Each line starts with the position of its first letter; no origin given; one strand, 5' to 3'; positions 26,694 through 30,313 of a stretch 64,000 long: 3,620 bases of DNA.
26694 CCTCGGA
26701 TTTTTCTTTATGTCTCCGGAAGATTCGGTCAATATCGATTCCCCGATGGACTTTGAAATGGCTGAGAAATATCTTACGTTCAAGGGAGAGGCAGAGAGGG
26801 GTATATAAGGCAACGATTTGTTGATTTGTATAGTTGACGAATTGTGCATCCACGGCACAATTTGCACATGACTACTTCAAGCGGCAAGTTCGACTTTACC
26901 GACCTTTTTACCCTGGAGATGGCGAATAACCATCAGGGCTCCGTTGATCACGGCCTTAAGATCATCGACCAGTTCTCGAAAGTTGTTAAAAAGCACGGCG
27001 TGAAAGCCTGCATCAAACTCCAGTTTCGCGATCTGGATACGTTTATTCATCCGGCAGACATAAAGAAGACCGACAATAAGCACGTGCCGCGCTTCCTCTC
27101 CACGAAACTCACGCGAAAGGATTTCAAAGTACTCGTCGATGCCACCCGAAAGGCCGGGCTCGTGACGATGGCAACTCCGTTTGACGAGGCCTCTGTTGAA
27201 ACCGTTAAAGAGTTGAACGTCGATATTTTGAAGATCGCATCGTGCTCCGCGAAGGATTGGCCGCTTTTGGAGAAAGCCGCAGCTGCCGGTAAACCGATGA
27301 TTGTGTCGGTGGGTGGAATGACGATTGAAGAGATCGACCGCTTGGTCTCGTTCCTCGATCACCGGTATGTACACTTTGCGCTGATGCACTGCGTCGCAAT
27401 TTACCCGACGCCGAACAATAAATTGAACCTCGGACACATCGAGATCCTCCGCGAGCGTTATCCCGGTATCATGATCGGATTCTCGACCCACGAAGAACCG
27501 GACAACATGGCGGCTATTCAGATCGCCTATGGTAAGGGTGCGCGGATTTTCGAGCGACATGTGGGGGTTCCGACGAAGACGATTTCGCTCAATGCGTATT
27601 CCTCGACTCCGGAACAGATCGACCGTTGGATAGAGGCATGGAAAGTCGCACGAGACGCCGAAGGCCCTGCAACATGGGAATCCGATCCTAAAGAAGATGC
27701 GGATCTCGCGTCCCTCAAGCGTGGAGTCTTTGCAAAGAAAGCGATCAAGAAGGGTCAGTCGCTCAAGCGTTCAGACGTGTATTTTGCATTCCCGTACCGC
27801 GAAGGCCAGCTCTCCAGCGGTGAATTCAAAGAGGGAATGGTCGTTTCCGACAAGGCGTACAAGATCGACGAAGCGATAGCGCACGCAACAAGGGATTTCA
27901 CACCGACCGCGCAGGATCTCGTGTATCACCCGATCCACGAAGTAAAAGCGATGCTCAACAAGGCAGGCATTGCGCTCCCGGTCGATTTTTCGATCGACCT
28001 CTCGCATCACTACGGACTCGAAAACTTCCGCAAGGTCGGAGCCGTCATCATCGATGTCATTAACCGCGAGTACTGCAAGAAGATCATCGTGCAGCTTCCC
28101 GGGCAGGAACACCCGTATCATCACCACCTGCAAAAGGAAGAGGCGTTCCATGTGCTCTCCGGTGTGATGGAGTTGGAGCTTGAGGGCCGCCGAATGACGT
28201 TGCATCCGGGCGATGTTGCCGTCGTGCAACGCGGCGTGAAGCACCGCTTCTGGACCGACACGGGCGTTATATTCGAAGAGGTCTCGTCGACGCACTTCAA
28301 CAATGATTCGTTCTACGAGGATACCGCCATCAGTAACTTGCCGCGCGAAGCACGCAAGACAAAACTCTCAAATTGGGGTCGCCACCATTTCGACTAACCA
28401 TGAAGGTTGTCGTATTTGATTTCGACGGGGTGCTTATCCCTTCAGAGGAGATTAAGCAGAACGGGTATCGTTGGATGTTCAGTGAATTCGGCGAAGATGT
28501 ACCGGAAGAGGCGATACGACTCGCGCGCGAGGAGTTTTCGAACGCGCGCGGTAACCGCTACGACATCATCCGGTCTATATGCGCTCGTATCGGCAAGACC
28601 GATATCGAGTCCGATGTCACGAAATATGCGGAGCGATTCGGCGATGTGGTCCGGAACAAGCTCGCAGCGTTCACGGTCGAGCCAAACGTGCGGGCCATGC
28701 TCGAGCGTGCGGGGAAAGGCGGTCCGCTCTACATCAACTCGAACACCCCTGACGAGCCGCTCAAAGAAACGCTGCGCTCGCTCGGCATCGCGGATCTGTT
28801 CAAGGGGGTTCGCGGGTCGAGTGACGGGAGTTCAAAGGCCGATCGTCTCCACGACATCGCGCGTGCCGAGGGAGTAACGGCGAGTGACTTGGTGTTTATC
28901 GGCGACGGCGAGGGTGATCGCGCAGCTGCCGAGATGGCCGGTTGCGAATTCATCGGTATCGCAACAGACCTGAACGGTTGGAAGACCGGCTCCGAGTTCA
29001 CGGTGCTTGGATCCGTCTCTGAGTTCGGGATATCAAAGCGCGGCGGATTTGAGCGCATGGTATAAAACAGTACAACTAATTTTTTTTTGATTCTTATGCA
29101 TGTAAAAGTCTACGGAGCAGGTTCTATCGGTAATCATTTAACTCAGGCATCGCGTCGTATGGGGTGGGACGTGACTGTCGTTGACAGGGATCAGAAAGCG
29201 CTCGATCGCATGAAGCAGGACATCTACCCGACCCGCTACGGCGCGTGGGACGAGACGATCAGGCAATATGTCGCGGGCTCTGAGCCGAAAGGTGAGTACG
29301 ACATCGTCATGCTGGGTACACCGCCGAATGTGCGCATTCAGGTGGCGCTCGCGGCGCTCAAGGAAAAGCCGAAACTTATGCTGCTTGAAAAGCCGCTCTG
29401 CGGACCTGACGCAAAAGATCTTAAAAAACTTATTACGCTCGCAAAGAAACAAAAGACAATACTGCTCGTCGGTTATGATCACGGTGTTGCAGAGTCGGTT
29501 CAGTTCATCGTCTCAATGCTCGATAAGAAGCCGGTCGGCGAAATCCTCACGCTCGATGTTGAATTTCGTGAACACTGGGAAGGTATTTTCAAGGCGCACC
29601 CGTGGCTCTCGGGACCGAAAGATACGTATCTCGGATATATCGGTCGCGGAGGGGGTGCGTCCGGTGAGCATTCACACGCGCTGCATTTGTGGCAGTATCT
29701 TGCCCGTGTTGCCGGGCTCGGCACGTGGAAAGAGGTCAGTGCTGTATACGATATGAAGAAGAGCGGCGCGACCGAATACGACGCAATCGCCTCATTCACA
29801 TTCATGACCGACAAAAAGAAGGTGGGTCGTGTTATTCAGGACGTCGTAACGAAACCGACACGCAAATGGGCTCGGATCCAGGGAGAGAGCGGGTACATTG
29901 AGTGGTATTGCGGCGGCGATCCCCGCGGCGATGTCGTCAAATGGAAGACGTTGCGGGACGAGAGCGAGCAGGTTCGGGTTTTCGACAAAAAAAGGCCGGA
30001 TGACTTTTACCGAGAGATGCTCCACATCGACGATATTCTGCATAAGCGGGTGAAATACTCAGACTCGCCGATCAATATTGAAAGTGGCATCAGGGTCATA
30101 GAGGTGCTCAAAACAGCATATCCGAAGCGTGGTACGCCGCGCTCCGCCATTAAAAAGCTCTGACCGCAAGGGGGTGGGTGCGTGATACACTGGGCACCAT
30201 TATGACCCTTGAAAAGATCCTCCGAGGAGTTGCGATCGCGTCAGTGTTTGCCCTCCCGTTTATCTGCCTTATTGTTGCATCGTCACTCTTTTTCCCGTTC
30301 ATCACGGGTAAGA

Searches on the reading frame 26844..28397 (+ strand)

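Call 10: search_protein_families(library=pfam, proteins=[window:26844-28397:+], max_evalue=0.001)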
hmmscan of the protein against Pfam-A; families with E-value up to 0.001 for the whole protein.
window:26844-28397:+ (517 aa): 5 families
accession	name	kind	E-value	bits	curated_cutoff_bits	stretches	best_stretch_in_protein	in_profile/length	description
PF03102.20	NeuB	-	7.5e-41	140.6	22.1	1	55-274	11-237/241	NeuB family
PF07883.17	Cupin_2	-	6.8e-13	48.6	27.2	1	419-472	7-59/70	Cupin domain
PF07385.18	Lyx_isomer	-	1.6e-06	27.9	20.8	0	390-433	57-110/222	D-lyxose isomerase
PF02311.25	AraC_binding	-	3.4e-05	24.1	21.1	1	417-473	10-65/135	AraC-like ligand binding domain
PF05899.18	Cupin_3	-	6.9e-05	22.9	23.5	1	430-465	24-60/74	EutQ-like cupin domain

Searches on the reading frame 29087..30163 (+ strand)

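Call 10: search_protein_families(library=pfam, proteins=[window:29087-30163:+], max_evalue=0.001)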
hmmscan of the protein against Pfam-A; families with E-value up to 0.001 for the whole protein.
window:29087-30163:+ (358 aa): 5 families
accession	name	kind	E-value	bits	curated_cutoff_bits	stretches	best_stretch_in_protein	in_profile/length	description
PF01408.29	GFO_IDH_MocA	-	2.8e-07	31.7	24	1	6-130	3-120/120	Oxidoreductase family, NAD-binding Rossmann fold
PF02737.24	3HCDH_N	-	0.00022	21.6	22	1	5-46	1-42/180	3-hydroxyacyl-CoA dehydrogenase, NAD binding domain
PF22725.1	GFO_IDH_MocA_C3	-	0.00033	21.1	27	1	142-272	5-124/124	GFO/IDH/MocA C-terminal domain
PF02254.24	TrkA_N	-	0.0005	20.8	23.8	1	8-52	3-47/116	TrkA-N domain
PF03721.20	UDPG_MGDP_dh_N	-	0.00073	19.6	27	0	4-69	1-66/187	UDP-glucose/GDP-mannose dehydrogenase family, NAD binding domain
